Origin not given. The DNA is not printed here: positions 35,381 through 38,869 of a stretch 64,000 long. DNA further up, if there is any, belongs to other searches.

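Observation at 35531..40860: Tandem paralogous membrane flavoproteins; one is in frame with a complete DHA2 MFS transporter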

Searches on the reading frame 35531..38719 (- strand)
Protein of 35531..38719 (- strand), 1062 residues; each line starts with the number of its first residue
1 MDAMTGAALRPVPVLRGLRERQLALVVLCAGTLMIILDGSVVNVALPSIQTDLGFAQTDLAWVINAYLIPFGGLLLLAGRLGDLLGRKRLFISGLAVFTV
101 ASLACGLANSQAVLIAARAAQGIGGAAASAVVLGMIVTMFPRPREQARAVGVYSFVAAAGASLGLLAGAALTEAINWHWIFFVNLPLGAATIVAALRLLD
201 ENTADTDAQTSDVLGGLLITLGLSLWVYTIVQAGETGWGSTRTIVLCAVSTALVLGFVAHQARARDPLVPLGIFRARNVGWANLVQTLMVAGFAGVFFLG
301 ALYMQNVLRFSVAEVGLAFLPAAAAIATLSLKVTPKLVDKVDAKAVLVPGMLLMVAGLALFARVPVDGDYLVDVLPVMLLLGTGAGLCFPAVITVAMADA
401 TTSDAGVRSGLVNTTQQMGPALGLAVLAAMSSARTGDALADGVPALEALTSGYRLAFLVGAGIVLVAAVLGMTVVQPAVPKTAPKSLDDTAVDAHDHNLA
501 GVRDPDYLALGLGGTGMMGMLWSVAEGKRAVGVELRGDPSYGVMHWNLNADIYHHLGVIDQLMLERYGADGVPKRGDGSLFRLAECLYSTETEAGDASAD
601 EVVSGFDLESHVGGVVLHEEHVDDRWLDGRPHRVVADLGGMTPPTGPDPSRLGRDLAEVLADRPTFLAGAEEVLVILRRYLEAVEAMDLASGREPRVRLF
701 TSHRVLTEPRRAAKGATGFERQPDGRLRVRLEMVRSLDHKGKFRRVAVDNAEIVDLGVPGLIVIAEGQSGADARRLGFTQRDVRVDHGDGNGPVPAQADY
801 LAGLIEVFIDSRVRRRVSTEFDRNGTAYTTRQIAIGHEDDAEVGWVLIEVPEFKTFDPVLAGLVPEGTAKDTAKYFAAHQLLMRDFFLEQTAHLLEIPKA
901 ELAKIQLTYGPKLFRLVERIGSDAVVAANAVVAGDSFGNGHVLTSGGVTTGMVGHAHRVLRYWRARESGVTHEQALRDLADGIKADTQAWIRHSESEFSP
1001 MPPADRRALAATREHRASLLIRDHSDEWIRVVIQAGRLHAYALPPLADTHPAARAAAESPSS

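Call 4: search_protein_families(library=pfam, proteins=[window:35531-38719:-], max_evalue=0.1)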
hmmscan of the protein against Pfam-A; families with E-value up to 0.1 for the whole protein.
window:35531-38719:- (1062 aa): 2 families
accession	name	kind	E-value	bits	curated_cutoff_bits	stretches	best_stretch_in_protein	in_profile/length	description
PF07690.21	MFS_1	-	2.7e-53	181.6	33.4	1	28-423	1-346/347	Major Facilitator Superfamily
PF00083.30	Sugar_tr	-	2.2e-05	24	22.3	1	33-195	10-188/452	Sugar (and other) transporter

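Call 5: search_protein_families(library=ncbifam, proteins=[window:35531-38719:-], max_evalue=0.1)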
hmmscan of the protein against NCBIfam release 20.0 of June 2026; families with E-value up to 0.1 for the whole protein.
window:35531-38719:- (1062 aa): 49 families (the best 25 are shown)
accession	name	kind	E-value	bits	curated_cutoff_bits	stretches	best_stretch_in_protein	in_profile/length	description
TIGR00711.1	efflux_EmrB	subfamily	2e-70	237.9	230.2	1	24-434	3-411/485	DHA2 family efflux MFS transporter permease subunit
NF000031.1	MFS_efflux_LmrA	exception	1.1e-59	202.5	850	1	19-488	27-483/484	lincomycin efflux MFS transporter Lmr(A)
NF000025.1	MFS_efflux_tcmA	exception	1.4e-54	185.7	999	1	5-441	10-441/538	tetracenomycin C efflux MFS transporter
NF012180.1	tet_MFS_43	exception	8.6e-39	133.8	999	1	17-472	15-471/484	tetracycline efflux MFS transporter Tet(43)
NF000089.1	qac_MFS_AB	exception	3.9e-38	131.5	900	1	20-433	16-427/514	QacA/B family quaternary ammonium compound efflux MFS transporter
NF011571.1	PRK14995.1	subfamily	8e-38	130.4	701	1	22-432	5-412/493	SmvA family efflux MFS transporter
NF012169.0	qepA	equivalog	2e-34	119.1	1075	1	20-441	18-432/511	fluoroquinolone efflux MFS transporter QepA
NF000391.1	EmrB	exception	2.6e-34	118.7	925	1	24-434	10-421/501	multidrug efflux MFS transporter permease subunit EmrB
NF007799.0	PRK10504.1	subfamily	2.4e-33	115.8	426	1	24-430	11-412/471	multidrug transporter subunit MdtD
NF033896.2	MFS_LfrA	equivalog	2.1e-32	112.4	825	1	20-433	17-426/504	efflux MFS transporter LfrA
NF000009.1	tet_MFS_Tcr3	exception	3.6e-31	108.3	1000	1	23-430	31-441/512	tetracycline efflux MFS transporter Tcr3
NF040895.2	MFS_effux_SdrM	equivalog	1e-27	97.4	550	1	27-431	10-404/441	multidrug efflux MFS transporter SdrM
NF000060.1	MFS_efflux_LmrB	exception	1.4e-26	93.4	800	1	27-471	22-468/479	lincomycin efflux MFS transporter Lmr(B)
NF040856.1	FexB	exception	4.9e-26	91.6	950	1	27-473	18-461/469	chloramphenicol/florfenicol efflux MFS transporter FexB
NF000095.1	tet_MFS_OtrB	exception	2e-24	86.1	999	1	27-441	30-447/563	oxytetracycline resistance efflux MFS transporter OtrB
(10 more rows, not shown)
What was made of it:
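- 37298..38668 (-): DHA2-type MFS transporter part of B (residues 18-474, 14 transmembrane helices). TIGR00711 2e-70 and above its cutoff; MFS_1 2.7e-53 (calls 4, 5).
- On DHA2 (EmrB/QacA) MFS efflux transporters: Pfam MFS_1 scores 181.6 bits (calls 4, 5).
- Checked: B residues 1-~480 are a DHA2 MFS transporter: TIGR00711 scores 237.9 bits against a cutoff of 230.2, and Pfam MFS_1 gives 2.7e-53 (calls 4, 5).
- TIGR00711 above its cutoff (call 5).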

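Call 21: list_cluster_members(proteins=[window:35534-38719:-, P0059])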
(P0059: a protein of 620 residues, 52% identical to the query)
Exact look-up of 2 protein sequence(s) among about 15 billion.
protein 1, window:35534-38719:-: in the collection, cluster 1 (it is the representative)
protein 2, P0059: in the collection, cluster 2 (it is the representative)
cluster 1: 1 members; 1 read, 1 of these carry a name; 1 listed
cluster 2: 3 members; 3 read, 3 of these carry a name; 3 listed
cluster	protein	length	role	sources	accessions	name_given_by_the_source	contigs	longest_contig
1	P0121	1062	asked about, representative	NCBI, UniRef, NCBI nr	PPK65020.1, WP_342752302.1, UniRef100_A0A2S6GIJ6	EmrB/QacA subfamily drug resistance transporter [Actinokineospora auranticolor] | EmrB/QacA subfamily drug resistance transporter n=1 Tax=Actinokineospora auranticolor ...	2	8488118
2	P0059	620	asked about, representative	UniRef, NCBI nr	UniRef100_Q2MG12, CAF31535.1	Putative component in exporter complex n=1 Tax=Micromonospora olivasterospora TaxID=1880 ... | putative component in exporter complex [Micromonospora olivasterospora]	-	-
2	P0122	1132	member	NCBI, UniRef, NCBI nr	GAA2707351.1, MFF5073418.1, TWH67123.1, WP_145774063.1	MFS transporter [Micromonospora olivasterospora] | EmrB/QacA subfamily drug resistance transporter n=2 Tax=Micromonospora olivasterospora ...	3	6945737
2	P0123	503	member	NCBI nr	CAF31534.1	putative component in exporter complex [Micromonospora olivasterospora]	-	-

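Call 26: find_related_loci(query=window:35531-38719:-, collection=genome_contigs, flank=10000)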
Query window:35531-38719:- (1062 aa) in genome_contigs; peptide patterns used: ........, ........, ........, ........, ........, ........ (x = any residue, [..] = any of these).
600 stretches matched a pattern (row limit reached: there are more); 591 encode a relative of the query (tblastn E <= 1e-3); the best 80 are kept; 80 distinct loci.
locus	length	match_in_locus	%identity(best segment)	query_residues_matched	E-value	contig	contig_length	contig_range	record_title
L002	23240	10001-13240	50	9-1060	0e+0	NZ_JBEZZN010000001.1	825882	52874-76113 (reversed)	Micromonospora sp. NPDC023956 NPDC023956_104_E7.ctg-0001, whole genome shotgun sequence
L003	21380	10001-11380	62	19-477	4e-166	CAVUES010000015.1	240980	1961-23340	MAG: uncultured Solirubrobacterales bacterium isolate MFD04944.bin.2.169 genome assembly, contig: contig_9850, whole gen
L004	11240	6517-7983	57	19-505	5e-163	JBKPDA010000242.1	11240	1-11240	MAG: Actinomycetota bacterium isolate GB_EKS_MAG_00036 GB_EKS_000001561031, whole genome shotgun sequence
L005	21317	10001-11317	64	19-457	8e-163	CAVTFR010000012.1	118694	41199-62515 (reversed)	MAG: uncultured Thermoleophilaceae bacterium isolate MFD09267.bin.1.140 genome assembly, contig: contig_46546, whole gen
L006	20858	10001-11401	59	19-484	3e-162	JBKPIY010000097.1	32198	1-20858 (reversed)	MAG: Actinomycetota bacterium isolate EKS_GB_MAG_00007 EKS_GB_000000181546, whole genome shotgun sequence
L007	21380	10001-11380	59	19-477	8e-162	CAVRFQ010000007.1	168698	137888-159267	MAG: uncultured Solirubrobacteraceae bacterium isolate MFD04935.bin.2.154 genome assembly, contig: contig_16754, whole g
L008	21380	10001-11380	63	19-478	3e-160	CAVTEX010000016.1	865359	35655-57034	MAG: uncultured Thermoleophilaceae bacterium isolate MFD00962.bin.2.206 genome assembly, contig: contig_8749, whole geno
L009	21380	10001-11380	62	19-477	8e-160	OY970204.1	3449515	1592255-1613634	MAG: uncultured Solirubrobacterales bacterium isolate MFD04967.bin.c.7 genome assembly, chromosome: 1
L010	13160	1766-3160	59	13-478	3e-159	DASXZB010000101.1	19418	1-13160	MAG TPA_asm: Solirubrobacteraceae bacterium isolate SMAG_U4840 k141_4301644, whole genome shotgun sequence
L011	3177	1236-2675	59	19-507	3e-168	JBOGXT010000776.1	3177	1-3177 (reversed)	MAG: Thermoleophilaceae bacterium isolate M3-S_metabat2.bin.366_sub k127_1140391, whole genome shotgun sequence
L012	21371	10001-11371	61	19-475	7e-159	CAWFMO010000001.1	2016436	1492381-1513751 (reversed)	MAG: uncultured Solirubrobacterales bacterium isolate MFD04212.bin.1.184 genome assembly, contig: contig_4167, whole gen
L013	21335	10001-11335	61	19-463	3e-158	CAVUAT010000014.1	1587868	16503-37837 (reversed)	MAG: uncultured Solirubrobacterales bacterium isolate MFD09267.bin.1.158 genome assembly, contig: contig_5652, whole gen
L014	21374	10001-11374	62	19-476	2e-158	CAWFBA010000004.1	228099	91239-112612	MAG: uncultured Thermoleophilaceae bacterium isolate MFD09267.bin.2.304 genome assembly, contig: contig_151973, whole ge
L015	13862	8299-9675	59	19-476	3e-158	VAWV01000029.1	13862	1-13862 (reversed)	MAG: Actinobacteria bacterium isolate AC_15 14_0929_12_20cm_scaffold_7460, whole genome shotgun sequence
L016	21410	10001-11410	62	4-477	1e-158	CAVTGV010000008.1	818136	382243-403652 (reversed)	MAG: uncultured Thermoleophilaceae bacterium isolate MFD09212.bin.1.240 genome assembly, contig: contig_5601, whole geno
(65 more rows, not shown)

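Call 32: search_protein_families(library=pfam, proteins=[L002:3022-5550:-, L002:5453-6814:-, L002:7836-9932:+, L002:9929-13288:+, L002:13285-14787:+, L002:14996-15619:-, L002:15712-16266:+, L002:17323-18045:+, L002:20860-22269:+, L002:22259-22975:+], max_evalue=0.001)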
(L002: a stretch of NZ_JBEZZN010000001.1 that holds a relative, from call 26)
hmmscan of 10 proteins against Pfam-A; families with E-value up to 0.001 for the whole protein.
L002:3022-5550:- (842 aa): 6 families
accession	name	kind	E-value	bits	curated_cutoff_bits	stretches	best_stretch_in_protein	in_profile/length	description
PF00580.27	UvrD-helicase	-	4.7e-08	33.5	23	0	323-360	3-39/271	UvrD/REP helicase N-terminal domain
PF13245.12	AAA_19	-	6.4e-08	33.3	25.1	0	326-360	3-37/134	AAA domain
PF01443.25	Viral_helicase1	-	4.6e-07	30.3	21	1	649-840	56-228/228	Viral superfamily 1 RNA helicase core domain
PF13538.12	UvrD_C_2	-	4.2e-05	23.8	27.4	1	797-838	8-51/52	UvrD-like helicase C-terminal domain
PF02562.22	PhoH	-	0.00013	22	27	0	654-691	121-159/205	PhoH-like protein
PF09848.15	SLFN-g3_helicase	-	0.00092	19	24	0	337-358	4-25/354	Schlafen group 3, DNA/RNA helicase domain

L002:5453-6814:- (453 aa): 2 families
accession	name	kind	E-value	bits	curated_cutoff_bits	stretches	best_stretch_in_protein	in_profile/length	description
PF00150.24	Cellulase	-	1.4e-32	113.7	23.5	1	40-283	1-271/272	Cellulase (glycosyl hydrolase family 5)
PF00553.25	CBM_2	-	3.2e-26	92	24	1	356-448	1-94/101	Cellulose binding domain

L002:7836-9932:+ (698 aa): 0 families

L002:9929-13288:+ (1119 aa): 2 families
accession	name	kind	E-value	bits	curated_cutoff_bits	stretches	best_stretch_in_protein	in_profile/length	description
PF07690.21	MFS_1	-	3.4e-51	174.6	33.4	1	44-438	2-346/347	Major Facilitator Superfamily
PF12832.13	MFS_1_like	-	0.00028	20.5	25.2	0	88-197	262-372/373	MFS_1 like family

L002:13285-14787:+ (500 aa): 3 families
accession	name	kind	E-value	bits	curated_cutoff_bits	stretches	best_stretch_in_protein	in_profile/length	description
PF01266.30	DAO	-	4.1e-40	138.8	27.9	1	22-392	1-353/353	FAD dependent oxidoreductase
PF01134.28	GIDA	-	3.2e-06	26.9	22.1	0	198-238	110-150/391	Glucose inhibited division protein A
PF07992.20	Pyr_redox_2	-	8.1e-05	22.6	26.1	0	21-56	1-37/291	Pyridine nucleotide-disulphide oxidoreductase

L002:14996-15619:- (207 aa): 2 families
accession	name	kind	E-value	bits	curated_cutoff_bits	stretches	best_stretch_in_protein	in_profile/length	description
PF13302.13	Acetyltransf_3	-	1.2e-21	78.3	25.4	1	31-170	1-137/138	Acetyltransferase (GNAT) domain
PF00583.31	Acetyltransf_1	-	5.2e-06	27.2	20.7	1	70-169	19-115/116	Acetyltransferase (GNAT) family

L002:15712-16266:+ (184 aa): 4 families
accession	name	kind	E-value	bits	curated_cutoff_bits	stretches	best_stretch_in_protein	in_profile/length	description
PF04542.20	Sigma70_r2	-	1.5e-15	57.1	24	1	16-84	1-70/71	Sigma-70 region 2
PF08281.18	Sigma70_r4_2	-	5.3e-12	45.6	25.7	1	117-169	2-54/54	Sigma-70, region 4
PF04545.22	Sigma70_r4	-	3.1e-06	27.1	24.1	1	123-169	2-48/50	Sigma-70, region 4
PF07638.17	Sigma70_ECF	-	5.9e-06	26.7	21.1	1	68-168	80-178/185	ECF sigma factor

L002:17323-18045:+ (240 aa): 5 families
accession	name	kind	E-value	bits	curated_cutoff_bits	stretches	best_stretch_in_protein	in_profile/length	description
PF13302.13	Acetyltransf_3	-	5.3e-33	115.1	25.4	1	50-192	1-138/138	Acetyltransferase (GNAT) domain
PF00583.31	Acetyltransf_1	-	6.7e-10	39.7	20.7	1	78-191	8-116/116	Acetyltransferase (GNAT) family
PF13420.13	Acetyltransf_4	-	3.4e-06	27.6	24.3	1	57-211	5-154/155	Acetyltransferase (GNAT) domain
PF13523.12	Acetyltransf_8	-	1.5e-05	25.1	27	1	142-196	88-142/145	Acetyltransferase (GNAT) domain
PF08445.16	FR47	-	0.00042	20.7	22.1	1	131-194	18-80/86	FR47-like protein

L002:20860-22269:+ (469 aa): 1 family
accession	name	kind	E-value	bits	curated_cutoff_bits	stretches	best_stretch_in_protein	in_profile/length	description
PF00464.25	SHMT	-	9.5e-17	61.1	27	1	139-429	87-397/399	Serine hydroxymethyltransferase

L002:22259-22975:+ (238 aa): 0 families

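Call 40: find_encoding_contigs(protein=P0122, flank=10000, max_places=2)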
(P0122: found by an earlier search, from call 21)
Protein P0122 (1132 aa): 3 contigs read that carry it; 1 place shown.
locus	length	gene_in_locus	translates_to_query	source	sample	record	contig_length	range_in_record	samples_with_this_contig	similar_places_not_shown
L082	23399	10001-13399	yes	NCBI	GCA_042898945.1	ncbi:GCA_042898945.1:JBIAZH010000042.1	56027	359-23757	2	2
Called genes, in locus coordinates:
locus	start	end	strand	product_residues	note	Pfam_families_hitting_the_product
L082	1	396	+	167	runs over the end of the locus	-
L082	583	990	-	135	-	PF13828:DUF4190 (weak)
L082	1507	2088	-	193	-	PF00440:TetR_N, PF16859:TetR_C_11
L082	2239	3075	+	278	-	-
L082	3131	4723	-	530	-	PF13600:DUF4140, PF13598:DUF4139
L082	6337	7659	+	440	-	PF00999:Na_H_Exchanger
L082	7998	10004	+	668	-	-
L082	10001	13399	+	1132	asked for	PF07690:MFS_1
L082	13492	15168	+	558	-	PF01266:DAO (weak), PF13450:NAD_binding_8 (weak), PF00732:GMC_oxred_N, PF05199:GMC_oxred_C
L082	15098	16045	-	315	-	-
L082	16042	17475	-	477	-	-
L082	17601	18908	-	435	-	PF13439:Glyco_transf_4, PF13579:Glyco_trans_4_4, PF20706:GT4-conflict, PF00534:Glycos_transf_1, PF13692:Glyco_trans_1_4, PF13524:Glyco_trans_1_2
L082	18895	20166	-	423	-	PF01041:DegT_DnrJ_EryC1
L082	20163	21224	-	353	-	PF08240:ADH_N, PF16912:Glu_dehyd_C (weak), PF00107:ADH_zinc_N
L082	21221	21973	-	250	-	PF05711:TylF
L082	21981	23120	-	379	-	PF04055:Radical_SAM, PF13186:SPASM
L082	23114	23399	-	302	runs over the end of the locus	PF02585:PIG-L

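Call 43: search_protein_representatives(protein=window:35531-38719:-)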
Query: 1062 residues. Proteins with E-value up to 0.001 (for the whole library): 93222; up to 1e-10: 45749; up to 1e-30: 8917. The best 150 are listed.
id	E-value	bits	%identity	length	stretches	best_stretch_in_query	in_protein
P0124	0.0e+00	1410.8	63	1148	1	13-1057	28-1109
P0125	4.6e-285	965.1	48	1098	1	15-1046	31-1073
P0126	8.0e-281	951.1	48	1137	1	13-1047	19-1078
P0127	9.4e-237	805.2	44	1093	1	14-1055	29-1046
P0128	1.8e-224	764.6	42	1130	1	14-1055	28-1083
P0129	8.2e-212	722.7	40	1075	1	15-1054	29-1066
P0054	2.1e-193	661.7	57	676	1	487-1057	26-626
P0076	7.9e-190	649.9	57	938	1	497-1054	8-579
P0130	7.5e-183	626.8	54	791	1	504-1057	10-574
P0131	1.0e-147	510.5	56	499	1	19-480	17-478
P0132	4.8e-131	455.3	61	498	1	20-395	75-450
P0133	9.5e-126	437.8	52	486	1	19-472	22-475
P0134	4.5e-125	435.5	51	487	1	18-478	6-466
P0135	4.9e-124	432.1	51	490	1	19-494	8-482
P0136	3.5e-118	412.7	63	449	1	19-352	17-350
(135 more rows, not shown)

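Call 52: find_homologous_proteins(query=window:35531-38719:-, max_evalue=1e-20)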
Query window:35531-38719:- (1062 aa): 217 proteins with E <= 1e-20 among 8000 candidates; the best 120 are listed.
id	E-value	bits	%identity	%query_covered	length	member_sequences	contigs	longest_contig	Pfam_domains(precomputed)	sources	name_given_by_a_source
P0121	0.0e+0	2330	100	100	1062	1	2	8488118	PF00083.31,PF07690.22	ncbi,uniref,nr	ncbi:EmrB/QacA subfamily drug resistance transporter [Actinokineospora auranticolor]|uniref:EmrB/Qac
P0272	0.0e+0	1667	72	99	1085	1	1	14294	PF00083.31,PF07690.22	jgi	jgi:EmrB/QacA subfamily drug resistance transporter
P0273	0.0e+0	1663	71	99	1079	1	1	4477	PF00083.31,PF07690.22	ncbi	-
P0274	0.0e+0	1627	69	98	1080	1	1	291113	PF00083.31,PF07690.22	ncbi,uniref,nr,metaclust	ncbi:MFS transporter [Actinokineospora iranica]|uniref:Drug resistance transporter, EmrB/QacA subfam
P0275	0.0e+0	1608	68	98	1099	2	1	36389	PF07690.22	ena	-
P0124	0.0e+0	1411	61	98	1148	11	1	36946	PF07690.22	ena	-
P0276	0.0e+0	1374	59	99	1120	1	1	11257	PF00083.31,PF07690.22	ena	-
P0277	0.0e+0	1371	59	99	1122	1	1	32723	PF00083.31,PF07690.22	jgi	-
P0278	0.0e+0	1366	59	99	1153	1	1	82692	PF07690.22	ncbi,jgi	ncbi:MAG TPA: MFS transporter [Streptosporangiaceae bacterium]|jgi:EmrB/QacA subfamily drug resistan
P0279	0.0e+0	1350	59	98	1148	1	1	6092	PF07690.22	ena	-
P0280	0.0e+0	1345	59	98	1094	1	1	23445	PF07690.22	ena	-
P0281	0.0e+0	1329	58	99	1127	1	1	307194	PF07690.22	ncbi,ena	-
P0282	0.0e+0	1322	58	98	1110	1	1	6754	PF07690.22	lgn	-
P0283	0.0e+0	1308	57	99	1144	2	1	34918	PF07690.22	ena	-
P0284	0.0e+0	1304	56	98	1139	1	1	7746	PF07690.22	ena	-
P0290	0.0e+0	1262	56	99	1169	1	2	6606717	PF07690.22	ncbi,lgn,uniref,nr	ncbi:EmrB/QacA subfamily drug resistance transporter [Actinoalloteichus hoggarensis]|uniref:Putative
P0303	0.0e+0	1174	54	98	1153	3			PF07690.22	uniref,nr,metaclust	uniref:Putative sisomicin exporter n=1 Tax=Micromonospora inyonensis TaxID=47866 RepID=A0A059P1B1_9A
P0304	0.0e+0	1171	54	98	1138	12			PF07690.22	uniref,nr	uniref:Putative exporter n=2 Tax=Micromonospora echinospora TaxID=1877 RepID=Q2MG76_MICEC|nr:putativ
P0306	0.0e+0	1156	54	93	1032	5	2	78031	PF07690.22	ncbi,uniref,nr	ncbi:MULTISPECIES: MFS transporter [unclassified Frankia]|uniref:MFS transporter n=1 Tax=unclassifie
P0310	0.0e+0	1092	50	99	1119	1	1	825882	PF07690.22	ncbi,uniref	ncbi:MFS transporter [Micromonospora sp. NPDC023956]|uniref:MFS transporter n=1 Tax=Micromonospora s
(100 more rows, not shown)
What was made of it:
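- On GenV/Sis26-type aminoglycoside-cluster exporter with Sis27-type partner: B against P0304 (M. echinospora) and P0303 (M. inyonensis): 54% identity, 98% coverage (call 52).
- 47 full-length fused clusters and 6 representative clusters reaching down to 40% identity (calls 43, 52). The fusion has persisted down to 40% identity in 47 clusters (calls 43, 52). 47 independent fused clusters exist (call 52).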
